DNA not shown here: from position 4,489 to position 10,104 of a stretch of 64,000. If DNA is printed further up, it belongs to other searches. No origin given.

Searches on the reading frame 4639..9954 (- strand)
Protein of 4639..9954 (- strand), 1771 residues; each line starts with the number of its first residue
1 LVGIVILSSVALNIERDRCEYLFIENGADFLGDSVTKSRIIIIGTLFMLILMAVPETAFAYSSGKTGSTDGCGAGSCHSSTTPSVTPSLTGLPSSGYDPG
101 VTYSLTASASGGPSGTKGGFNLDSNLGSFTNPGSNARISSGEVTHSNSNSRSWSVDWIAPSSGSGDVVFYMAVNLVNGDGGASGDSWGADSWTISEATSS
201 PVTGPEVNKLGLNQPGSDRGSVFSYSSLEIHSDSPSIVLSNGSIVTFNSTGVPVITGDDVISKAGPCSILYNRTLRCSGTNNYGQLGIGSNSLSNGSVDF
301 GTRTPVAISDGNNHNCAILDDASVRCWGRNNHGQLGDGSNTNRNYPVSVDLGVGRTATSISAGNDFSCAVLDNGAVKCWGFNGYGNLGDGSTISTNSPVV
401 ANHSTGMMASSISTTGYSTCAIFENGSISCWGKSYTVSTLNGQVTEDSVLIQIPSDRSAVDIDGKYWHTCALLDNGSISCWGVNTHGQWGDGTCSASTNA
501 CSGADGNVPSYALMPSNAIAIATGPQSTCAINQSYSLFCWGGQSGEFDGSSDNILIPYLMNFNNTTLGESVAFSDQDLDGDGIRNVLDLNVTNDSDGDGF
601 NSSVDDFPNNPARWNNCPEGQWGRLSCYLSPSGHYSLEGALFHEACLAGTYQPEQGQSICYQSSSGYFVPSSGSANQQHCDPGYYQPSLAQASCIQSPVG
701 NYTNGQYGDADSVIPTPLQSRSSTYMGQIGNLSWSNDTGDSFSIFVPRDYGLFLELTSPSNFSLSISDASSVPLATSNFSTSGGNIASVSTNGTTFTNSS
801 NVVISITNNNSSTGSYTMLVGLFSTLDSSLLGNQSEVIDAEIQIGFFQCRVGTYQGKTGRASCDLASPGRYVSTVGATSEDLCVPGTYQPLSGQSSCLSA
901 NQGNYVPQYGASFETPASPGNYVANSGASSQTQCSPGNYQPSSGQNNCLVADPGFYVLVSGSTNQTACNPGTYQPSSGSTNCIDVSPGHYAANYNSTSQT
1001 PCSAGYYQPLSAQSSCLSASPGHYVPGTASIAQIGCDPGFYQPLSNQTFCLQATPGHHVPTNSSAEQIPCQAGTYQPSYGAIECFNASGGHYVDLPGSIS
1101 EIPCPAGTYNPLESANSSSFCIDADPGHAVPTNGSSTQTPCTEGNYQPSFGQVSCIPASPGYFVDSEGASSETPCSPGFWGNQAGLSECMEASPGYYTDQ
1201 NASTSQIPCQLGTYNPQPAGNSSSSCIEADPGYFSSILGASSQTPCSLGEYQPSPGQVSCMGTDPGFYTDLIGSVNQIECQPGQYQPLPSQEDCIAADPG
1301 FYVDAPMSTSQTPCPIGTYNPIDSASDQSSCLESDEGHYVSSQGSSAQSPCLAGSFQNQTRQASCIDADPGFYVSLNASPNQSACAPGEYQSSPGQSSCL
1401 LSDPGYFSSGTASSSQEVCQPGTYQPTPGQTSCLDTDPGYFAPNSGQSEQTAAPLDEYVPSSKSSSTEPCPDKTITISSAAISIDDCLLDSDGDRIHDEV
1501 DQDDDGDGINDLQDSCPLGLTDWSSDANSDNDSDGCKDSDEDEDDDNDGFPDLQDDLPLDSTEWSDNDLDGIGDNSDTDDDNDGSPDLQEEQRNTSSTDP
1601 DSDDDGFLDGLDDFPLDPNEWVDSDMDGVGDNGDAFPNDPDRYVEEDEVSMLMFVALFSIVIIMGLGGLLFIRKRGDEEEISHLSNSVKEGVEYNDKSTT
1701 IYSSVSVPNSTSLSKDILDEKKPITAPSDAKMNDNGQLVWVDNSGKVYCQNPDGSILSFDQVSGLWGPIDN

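Call 73: search_protein_families(library=pfam, proteins=[window:4639-9954:-], max_evalue=0.00001)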
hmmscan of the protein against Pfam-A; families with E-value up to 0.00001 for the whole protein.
window:4639-9954:- (1771 aa): 4 families
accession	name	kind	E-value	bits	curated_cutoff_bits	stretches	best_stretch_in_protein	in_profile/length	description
PF07699.19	Ephrin_rec_like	-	4.9e-46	154.7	23.1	0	1134-1175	7-48/48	Tyrosine-protein kinase ephrin type A/B receptor-like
PF25390.1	WD40_RLD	-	1.6e-35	123.5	150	1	275-546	52-329/363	RCC1-like domain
PF13540.12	RCC1_2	-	4.5e-26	90.4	22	3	358-385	2-29/30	Regulator of chromosome condensation (RCC1) repeat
PF00415.24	RCC1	-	1.7e-20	73.7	21.7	1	326-370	6-50/50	Regulator of chromosome condensation (RCC1) repeat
